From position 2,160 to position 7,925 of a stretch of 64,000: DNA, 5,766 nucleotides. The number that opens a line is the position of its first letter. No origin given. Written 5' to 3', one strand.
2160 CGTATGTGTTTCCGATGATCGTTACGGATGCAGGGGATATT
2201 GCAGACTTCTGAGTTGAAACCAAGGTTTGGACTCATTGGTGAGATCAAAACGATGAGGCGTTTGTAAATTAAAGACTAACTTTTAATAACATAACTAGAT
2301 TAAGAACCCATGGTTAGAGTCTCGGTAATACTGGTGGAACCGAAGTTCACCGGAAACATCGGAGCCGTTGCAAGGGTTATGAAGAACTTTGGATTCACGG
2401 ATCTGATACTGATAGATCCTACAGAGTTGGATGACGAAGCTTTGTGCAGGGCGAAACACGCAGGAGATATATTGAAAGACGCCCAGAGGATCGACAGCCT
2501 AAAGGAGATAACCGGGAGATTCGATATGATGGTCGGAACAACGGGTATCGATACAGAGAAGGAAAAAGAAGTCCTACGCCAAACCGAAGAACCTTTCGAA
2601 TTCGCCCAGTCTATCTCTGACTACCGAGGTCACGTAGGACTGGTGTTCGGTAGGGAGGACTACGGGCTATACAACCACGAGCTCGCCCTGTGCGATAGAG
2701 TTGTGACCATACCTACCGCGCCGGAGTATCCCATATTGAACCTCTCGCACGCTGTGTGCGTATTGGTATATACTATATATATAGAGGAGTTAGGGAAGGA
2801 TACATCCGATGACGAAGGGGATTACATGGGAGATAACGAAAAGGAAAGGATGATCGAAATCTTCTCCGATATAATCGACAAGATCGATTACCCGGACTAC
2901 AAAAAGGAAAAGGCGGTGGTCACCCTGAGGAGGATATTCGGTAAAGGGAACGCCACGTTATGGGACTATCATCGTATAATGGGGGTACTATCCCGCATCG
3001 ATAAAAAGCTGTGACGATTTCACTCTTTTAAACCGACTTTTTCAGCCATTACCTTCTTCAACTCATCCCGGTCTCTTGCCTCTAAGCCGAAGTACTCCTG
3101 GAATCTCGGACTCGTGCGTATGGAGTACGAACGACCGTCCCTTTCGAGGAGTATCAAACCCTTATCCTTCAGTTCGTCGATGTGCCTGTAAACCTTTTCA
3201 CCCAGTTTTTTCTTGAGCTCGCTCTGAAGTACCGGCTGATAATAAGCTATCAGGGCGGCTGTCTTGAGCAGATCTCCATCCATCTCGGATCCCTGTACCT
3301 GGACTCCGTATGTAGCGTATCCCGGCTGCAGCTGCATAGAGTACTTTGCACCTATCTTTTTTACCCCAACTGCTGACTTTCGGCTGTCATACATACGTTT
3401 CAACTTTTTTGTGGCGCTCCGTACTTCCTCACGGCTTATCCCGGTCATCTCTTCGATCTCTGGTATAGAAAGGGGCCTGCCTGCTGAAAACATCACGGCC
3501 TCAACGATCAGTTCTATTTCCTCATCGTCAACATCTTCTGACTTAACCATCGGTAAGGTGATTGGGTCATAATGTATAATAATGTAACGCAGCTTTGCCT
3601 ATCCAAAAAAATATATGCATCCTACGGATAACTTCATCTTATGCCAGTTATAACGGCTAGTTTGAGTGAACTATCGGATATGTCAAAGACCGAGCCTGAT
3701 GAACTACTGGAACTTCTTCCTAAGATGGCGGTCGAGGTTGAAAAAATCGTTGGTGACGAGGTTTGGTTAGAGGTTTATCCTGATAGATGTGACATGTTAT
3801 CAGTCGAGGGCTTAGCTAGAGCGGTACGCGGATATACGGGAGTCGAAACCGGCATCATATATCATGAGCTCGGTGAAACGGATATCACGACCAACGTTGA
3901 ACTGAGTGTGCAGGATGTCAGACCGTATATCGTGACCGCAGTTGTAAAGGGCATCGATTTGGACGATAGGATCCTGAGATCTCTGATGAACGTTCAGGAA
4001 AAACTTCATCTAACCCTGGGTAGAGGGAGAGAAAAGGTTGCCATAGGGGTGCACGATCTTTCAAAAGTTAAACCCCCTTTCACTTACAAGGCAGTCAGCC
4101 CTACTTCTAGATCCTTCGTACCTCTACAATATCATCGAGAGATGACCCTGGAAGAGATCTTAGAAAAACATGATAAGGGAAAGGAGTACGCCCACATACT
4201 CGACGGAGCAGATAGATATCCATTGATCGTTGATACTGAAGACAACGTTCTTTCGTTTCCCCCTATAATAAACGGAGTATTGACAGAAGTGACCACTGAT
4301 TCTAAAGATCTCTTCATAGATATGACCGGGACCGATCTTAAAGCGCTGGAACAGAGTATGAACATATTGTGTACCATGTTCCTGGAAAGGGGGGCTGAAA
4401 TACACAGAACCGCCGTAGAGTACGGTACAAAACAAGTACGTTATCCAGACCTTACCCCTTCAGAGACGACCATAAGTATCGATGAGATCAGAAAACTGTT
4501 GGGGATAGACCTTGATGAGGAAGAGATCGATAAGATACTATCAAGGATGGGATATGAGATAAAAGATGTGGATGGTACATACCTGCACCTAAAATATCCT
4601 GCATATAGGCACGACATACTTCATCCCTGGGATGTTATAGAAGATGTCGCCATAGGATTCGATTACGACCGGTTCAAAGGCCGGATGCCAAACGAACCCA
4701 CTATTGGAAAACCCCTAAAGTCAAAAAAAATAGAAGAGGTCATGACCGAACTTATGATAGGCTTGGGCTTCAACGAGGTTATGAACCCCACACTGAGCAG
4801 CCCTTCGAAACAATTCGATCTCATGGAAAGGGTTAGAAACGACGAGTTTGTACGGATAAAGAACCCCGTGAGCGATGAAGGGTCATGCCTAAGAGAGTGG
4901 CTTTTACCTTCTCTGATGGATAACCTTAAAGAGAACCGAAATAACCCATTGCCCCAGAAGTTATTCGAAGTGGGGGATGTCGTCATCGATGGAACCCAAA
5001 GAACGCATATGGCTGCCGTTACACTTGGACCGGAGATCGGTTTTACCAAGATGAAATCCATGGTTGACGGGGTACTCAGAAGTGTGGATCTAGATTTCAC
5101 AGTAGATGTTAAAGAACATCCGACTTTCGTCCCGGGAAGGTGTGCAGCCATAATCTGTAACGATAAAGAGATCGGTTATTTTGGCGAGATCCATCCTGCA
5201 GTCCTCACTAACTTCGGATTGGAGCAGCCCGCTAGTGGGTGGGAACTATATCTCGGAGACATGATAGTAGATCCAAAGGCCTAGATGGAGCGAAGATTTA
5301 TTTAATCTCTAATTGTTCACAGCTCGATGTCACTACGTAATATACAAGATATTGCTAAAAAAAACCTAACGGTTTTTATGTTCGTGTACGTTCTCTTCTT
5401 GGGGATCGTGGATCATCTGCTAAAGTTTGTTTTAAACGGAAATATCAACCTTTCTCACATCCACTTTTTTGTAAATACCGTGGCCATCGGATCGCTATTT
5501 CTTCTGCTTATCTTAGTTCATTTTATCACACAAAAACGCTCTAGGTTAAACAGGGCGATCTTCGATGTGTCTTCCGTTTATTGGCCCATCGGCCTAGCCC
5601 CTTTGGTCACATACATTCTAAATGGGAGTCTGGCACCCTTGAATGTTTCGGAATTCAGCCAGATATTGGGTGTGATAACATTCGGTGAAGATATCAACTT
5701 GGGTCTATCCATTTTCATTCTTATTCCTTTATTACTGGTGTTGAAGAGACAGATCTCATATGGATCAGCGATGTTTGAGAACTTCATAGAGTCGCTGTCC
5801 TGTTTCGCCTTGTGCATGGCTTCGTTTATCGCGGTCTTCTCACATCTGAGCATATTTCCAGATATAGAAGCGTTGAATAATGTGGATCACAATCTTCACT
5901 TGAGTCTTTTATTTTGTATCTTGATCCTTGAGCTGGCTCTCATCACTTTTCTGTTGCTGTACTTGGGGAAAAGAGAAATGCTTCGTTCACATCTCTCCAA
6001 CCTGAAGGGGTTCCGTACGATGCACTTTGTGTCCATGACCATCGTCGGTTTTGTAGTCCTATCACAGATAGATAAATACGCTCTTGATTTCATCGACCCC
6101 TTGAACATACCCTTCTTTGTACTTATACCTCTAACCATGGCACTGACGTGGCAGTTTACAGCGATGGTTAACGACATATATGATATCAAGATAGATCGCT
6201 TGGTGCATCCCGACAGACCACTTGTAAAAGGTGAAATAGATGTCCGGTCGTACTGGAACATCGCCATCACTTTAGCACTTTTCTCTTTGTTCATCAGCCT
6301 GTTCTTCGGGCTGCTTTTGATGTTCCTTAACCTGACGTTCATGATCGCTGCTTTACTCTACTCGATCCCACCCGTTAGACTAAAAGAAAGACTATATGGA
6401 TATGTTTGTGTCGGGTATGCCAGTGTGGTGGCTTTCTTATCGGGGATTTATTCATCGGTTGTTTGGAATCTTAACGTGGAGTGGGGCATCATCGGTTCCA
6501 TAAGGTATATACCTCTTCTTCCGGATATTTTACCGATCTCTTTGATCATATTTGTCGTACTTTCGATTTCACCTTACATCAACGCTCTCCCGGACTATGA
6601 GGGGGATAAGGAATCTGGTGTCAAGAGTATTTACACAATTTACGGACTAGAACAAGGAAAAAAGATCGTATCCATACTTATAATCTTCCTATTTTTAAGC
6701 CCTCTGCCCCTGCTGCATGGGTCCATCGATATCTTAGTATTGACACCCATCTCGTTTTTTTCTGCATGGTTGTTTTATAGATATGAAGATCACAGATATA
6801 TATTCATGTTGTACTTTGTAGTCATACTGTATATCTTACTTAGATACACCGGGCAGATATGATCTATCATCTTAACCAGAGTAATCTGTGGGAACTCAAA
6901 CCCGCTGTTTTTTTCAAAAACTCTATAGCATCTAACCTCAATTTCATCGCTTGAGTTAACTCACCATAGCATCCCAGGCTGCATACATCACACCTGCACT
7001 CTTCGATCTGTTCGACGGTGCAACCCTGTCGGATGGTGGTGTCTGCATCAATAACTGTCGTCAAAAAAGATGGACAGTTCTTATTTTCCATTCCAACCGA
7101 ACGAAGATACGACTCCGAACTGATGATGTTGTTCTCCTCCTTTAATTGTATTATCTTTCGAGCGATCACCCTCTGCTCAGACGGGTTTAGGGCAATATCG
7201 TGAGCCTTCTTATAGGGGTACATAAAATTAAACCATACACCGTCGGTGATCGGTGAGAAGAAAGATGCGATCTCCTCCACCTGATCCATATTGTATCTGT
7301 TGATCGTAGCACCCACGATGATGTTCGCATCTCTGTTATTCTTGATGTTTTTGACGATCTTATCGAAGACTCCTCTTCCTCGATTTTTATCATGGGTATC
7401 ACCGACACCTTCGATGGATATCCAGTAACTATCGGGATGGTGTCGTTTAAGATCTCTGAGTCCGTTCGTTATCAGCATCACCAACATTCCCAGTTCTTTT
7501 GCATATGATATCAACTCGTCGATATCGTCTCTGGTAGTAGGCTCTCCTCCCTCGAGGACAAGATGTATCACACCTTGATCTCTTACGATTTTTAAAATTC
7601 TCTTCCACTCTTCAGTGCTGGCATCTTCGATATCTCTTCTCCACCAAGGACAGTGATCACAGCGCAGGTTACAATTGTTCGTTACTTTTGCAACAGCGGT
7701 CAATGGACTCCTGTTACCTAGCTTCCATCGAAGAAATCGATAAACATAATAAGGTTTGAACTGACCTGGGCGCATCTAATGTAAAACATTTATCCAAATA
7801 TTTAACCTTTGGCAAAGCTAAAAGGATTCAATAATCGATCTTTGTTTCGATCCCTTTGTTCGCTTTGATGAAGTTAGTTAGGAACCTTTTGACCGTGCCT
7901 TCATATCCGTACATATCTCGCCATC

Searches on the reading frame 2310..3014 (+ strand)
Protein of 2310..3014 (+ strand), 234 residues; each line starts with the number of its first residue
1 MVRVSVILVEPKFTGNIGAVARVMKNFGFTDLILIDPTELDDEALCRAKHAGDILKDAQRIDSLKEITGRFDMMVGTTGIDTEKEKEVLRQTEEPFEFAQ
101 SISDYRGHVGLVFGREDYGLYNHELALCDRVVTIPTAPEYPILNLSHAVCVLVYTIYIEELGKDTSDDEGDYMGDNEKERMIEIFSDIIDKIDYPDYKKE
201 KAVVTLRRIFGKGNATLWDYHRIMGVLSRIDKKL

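Call 70: search_protein_families(library=pfam, proteins=[window:2310-3014:+], max_evalue=0.00001)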
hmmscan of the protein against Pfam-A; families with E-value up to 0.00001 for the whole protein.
window:2310-3014:+ (234 aa): 1 family
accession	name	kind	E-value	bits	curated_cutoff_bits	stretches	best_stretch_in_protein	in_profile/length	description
PF00588.24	SpoU_methylase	-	2.1e-25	89.9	29.7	1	4-154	2-142/142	SpoU rRNA Methylase family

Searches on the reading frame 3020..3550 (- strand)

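Call 70: search_protein_families(library=pfam, proteins=[window:3020-3550:-], max_evalue=0.00001)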
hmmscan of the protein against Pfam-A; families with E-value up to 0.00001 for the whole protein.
window:3020-3550:- (176 aa): 1 family
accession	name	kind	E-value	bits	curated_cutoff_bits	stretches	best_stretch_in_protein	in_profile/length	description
PF04079.22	SMC_ScpB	-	1.9e-29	102.7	27.4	1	15-163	2-156/160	Segregation and condensation complex subunit ScpB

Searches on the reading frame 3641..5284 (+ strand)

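Call 70: search_protein_families(library=pfam, proteins=[window:3641-5284:+], max_evalue=0.00001)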
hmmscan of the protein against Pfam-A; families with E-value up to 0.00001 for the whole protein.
window:3641-5284:+ (547 aa): 3 families
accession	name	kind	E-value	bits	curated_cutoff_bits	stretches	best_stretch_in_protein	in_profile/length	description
PF17759.6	tRNA_synthFbeta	-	1.9e-46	158.7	22.4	1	348-538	4-214/214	Phenylalanyl tRNA synthetase beta chain CLM domain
PF03484.21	B5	-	1.4e-21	76.8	28.6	1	277-342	2-67/67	tRNA synthetase B5 domain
PF03483.22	B3_4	-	6.8e-07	29.5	29.3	1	114-239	37-135/174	B3/4 domain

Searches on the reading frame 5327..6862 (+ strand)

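Call 70: search_protein_families(library=pfam, proteins=[window:5327-6862:+], max_evalue=0.00001)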
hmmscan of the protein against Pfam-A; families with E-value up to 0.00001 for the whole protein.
window:5327-6862:+ (511 aa): 1 family
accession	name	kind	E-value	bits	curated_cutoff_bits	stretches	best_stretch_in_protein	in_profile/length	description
PF01040.23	UbiA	-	4.4e-25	88.8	34.2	1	257-486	15-229/250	UbiA prenyltransferase family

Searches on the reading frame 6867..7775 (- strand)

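Call 70: search_protein_families(library=pfam, proteins=[window:6867-7775:-], max_evalue=0.00001)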
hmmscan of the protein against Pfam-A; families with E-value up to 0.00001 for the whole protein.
window:6867-7775:- (302 aa): 1 family
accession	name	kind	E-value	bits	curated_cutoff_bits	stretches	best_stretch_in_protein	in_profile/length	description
PF04055.27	Radical_SAM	-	5.2e-19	69.4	29.5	1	31-172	3-165/166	Radical SAM superfamily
